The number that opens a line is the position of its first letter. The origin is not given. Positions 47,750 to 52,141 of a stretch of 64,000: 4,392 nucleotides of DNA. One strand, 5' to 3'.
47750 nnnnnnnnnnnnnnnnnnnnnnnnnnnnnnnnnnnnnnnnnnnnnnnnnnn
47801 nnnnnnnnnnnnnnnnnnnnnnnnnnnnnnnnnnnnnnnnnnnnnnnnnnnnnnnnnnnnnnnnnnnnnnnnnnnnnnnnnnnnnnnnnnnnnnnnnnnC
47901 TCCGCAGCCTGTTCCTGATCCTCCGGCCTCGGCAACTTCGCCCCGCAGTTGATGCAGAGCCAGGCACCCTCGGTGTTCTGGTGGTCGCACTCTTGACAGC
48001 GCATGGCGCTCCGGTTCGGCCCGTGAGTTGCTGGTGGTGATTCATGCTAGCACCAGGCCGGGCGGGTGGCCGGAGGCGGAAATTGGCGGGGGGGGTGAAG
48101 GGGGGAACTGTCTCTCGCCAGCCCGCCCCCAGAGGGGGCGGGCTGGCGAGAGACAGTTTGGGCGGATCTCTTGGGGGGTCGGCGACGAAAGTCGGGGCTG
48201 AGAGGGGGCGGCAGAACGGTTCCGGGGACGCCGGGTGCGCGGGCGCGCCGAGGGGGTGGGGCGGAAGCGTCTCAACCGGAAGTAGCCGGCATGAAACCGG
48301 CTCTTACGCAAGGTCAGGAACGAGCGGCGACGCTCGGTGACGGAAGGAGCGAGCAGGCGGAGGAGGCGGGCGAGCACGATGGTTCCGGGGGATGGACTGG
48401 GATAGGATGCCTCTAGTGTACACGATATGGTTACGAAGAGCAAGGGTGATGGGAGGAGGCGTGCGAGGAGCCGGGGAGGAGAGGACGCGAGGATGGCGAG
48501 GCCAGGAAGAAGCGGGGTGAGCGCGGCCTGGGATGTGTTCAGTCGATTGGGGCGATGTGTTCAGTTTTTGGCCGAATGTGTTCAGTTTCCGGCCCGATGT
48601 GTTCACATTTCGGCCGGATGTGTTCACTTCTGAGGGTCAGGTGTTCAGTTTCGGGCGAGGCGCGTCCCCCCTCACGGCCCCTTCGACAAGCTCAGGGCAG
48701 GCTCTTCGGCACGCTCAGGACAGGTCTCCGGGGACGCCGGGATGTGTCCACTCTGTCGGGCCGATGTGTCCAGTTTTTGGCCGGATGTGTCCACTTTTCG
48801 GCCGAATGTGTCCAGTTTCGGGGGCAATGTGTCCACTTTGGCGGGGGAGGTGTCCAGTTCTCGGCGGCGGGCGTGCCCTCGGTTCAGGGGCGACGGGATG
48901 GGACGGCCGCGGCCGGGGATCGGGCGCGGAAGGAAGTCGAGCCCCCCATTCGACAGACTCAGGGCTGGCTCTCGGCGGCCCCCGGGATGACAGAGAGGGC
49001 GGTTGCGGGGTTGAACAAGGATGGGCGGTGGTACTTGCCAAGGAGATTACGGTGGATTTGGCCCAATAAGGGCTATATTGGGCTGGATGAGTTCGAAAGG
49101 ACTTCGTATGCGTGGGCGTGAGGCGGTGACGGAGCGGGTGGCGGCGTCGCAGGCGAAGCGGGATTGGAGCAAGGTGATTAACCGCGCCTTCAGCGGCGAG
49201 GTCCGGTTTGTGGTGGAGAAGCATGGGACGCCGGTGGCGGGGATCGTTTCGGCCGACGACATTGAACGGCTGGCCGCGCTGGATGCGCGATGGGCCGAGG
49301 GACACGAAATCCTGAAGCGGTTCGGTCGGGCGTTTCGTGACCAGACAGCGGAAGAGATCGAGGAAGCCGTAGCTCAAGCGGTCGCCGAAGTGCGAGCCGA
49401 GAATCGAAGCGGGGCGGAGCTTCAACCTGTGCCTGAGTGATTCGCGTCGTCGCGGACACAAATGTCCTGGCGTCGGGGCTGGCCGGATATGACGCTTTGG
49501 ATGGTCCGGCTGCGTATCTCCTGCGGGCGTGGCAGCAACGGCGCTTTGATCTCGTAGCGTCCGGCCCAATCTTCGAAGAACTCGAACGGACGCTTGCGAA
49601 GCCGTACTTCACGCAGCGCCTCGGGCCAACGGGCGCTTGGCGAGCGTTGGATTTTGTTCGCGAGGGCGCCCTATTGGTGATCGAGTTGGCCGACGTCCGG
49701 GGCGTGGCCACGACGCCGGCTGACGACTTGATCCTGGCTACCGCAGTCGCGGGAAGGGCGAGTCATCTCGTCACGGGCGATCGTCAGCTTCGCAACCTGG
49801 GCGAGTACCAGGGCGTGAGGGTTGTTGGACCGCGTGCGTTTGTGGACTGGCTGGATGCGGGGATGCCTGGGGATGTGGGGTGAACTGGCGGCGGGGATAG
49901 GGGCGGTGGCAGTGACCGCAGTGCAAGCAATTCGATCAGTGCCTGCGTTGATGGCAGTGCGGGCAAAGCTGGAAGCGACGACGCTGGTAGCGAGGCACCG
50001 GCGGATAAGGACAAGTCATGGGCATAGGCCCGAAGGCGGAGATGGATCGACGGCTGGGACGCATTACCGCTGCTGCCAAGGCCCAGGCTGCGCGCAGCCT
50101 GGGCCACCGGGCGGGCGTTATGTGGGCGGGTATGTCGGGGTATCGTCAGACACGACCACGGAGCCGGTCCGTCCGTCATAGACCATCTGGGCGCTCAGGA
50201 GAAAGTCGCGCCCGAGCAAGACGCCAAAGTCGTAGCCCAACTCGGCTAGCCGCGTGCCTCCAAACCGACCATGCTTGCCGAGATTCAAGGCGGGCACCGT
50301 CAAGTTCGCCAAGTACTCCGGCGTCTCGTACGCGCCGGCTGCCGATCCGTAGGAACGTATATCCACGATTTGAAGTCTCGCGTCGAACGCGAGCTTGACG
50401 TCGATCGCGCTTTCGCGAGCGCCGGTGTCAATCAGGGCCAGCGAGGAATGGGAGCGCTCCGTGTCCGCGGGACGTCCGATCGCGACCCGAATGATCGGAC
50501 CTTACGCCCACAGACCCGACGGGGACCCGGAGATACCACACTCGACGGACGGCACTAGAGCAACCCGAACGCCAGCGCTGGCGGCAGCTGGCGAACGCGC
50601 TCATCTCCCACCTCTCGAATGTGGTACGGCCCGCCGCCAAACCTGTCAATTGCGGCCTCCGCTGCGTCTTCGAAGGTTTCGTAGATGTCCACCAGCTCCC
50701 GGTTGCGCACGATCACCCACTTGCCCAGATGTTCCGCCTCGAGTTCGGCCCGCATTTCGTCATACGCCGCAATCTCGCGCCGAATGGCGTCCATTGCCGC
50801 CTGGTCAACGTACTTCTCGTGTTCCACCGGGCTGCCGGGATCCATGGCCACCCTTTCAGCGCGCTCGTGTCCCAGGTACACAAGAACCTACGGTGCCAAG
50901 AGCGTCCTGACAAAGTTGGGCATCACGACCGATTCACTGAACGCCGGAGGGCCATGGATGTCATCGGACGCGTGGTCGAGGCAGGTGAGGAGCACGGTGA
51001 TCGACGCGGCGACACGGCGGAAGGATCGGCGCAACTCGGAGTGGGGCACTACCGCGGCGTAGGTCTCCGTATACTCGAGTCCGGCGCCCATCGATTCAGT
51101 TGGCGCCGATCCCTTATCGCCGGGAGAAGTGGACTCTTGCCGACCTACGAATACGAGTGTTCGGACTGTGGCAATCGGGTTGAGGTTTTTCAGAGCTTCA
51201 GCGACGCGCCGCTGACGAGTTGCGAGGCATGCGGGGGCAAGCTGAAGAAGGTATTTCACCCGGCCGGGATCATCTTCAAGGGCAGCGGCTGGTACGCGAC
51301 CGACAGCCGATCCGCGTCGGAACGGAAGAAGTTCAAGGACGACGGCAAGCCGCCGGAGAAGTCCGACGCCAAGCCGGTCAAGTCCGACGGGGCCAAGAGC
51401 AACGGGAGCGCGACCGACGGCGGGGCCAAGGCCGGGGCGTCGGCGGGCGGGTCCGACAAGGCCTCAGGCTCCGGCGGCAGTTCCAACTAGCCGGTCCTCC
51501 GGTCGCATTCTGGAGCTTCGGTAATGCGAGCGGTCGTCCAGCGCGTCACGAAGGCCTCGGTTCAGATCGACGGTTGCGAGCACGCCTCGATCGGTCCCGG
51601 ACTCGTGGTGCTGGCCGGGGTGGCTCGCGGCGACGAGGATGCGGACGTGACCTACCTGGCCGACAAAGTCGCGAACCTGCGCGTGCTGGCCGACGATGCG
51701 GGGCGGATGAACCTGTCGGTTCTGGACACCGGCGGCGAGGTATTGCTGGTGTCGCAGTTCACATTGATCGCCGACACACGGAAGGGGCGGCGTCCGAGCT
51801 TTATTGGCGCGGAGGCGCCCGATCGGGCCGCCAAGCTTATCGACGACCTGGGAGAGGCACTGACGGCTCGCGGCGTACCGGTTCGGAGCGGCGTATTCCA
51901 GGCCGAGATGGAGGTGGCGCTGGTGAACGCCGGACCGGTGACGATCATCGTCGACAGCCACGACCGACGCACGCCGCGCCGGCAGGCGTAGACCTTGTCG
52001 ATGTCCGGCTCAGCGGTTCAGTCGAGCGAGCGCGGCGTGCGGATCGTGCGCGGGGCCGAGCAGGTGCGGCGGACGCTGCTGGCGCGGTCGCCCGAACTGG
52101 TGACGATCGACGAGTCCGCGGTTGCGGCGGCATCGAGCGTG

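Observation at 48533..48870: Two arrays of six 21-bp direct repeats (iteron-like) in a ~1-kb non-coding region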

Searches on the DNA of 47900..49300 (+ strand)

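Call 10: search_rna_families(source=window, start=47900, end=49300, threshold=evalue, max_evalue=10)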
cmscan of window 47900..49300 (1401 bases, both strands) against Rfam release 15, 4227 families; matches with E-value up to 10: 14.
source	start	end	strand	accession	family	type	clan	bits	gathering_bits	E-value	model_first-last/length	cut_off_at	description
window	48109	48163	-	RF01677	P35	Gene; sRNA;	-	35.7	70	0.0021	1-62/62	no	Pseudomonas sRNA P35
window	48107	48157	+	RF03960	mir-6644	Gene; miRNA;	-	29.8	82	0.00057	10-56/67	no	mir-6644 microRNA precursor family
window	48109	48152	-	RF02795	Pab91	Gene; snRNA; snoRNA; HACA-box;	-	24.9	71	0.056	1-57/57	no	Pab91 RNA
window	48112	48155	+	RF02795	Pab91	Gene; snRNA; snoRNA; HACA-box;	-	24.3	71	0.079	1-57/57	no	Pab91 RNA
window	48093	48152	-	RF01066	6C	Cis-reg;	-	22.6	47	2.7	1-75/75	no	6C RNA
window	48608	48672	-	RF01310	sR7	Gene; snRNA; snoRNA; CD-box;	-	20.2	37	0.068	1-57/57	no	Small nucleolar RNA sR7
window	48117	48146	-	RF00502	TCV_Pr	Cis-reg;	-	19.7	40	0.71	1-34/34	no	Turnip crinkle virus (TCV) core promoter hairpin (Pr)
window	48110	48156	+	RF03206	mir-3102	Gene; miRNA;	-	19.1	61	3.5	1-104/104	no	mir-3102 microRNA precursor family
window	48106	48158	+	RF03331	mir-247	Gene; miRNA;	-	18.6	70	0.63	20-69/89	no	mir-247 microRNA precursor family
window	48115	48149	-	RF04123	mir-3127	Gene; miRNA;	-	17.7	82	8.5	1-87/87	no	mir-3127 microRNA precursor family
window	48103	48161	+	RF01939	mir-761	Gene; miRNA;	-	17.6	82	2.1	1-65/65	no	mir-761 microRNA precursor family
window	48069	48116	-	RF00192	BLV_package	Cis-reg;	-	16.6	70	1.2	1-55/55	no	Bovine leukaemia virus RNA packaging signal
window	48907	48928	-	RF01668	P10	Gene; sRNA;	-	16.2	37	0.89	18-39/72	no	Pseudomonas sRNA P10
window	48100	48163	+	RF00676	mir-127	Gene; miRNA;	-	16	60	2.5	1-97/97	no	mir-127 microRNA precursor family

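Call 39: search_dna_similar(query=window:48060-49000:+, collection=plasmids, mode=distant, max_rows=15)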
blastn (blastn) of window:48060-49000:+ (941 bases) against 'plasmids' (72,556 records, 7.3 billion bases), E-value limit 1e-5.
No match.

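Call 40: search_dna_similar(query=window:48060-49000:+, collection=phages, mode=distant, max_rows=10)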
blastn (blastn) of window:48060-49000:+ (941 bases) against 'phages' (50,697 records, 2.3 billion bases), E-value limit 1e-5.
No match.
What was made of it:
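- On Rep-binding iterons / plasmid or phage origin: No hit in the plasmid or phage collections (calls 39, 40).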

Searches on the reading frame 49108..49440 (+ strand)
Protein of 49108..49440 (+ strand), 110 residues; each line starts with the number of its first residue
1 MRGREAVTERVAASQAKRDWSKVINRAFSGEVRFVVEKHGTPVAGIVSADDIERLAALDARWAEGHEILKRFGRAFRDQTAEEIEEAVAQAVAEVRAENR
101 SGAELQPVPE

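Call 7: search_protein_families(library=pfam, proteins=[window:49108-49440:+], max_evalue=0.01)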
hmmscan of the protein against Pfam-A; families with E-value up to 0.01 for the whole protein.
window:49108-49440:+ (110 aa): 2 families
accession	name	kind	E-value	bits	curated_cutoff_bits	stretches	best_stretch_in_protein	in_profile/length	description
PF02604.26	PhdYeFM_antitox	-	7.2e-08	32.5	29.8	1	12-60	5-52/74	Antitoxin Phd_YefM, type II toxin-antitoxin system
PF20271.3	CATASP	-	0.0083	16.4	29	1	50-110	7-69/86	CATRA-Associated Small Protein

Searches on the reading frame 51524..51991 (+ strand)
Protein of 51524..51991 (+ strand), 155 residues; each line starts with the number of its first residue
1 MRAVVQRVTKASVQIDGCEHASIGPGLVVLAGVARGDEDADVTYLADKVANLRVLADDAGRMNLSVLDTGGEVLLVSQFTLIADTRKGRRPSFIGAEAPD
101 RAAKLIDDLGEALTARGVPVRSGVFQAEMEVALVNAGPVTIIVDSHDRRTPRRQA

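Call 7: search_protein_families(library=pfam, proteins=[window:51524-51991:+], max_evalue=0.01)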
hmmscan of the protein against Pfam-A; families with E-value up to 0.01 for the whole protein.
window:51524-51991:+ (155 aa): 1 family
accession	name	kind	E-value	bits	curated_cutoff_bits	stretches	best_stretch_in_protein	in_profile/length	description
PF02580.21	Tyr_Deacylase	-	9.2e-52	175.6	25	1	2-144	1-144/144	D-Tyr-tRNA(Tyr) deacylase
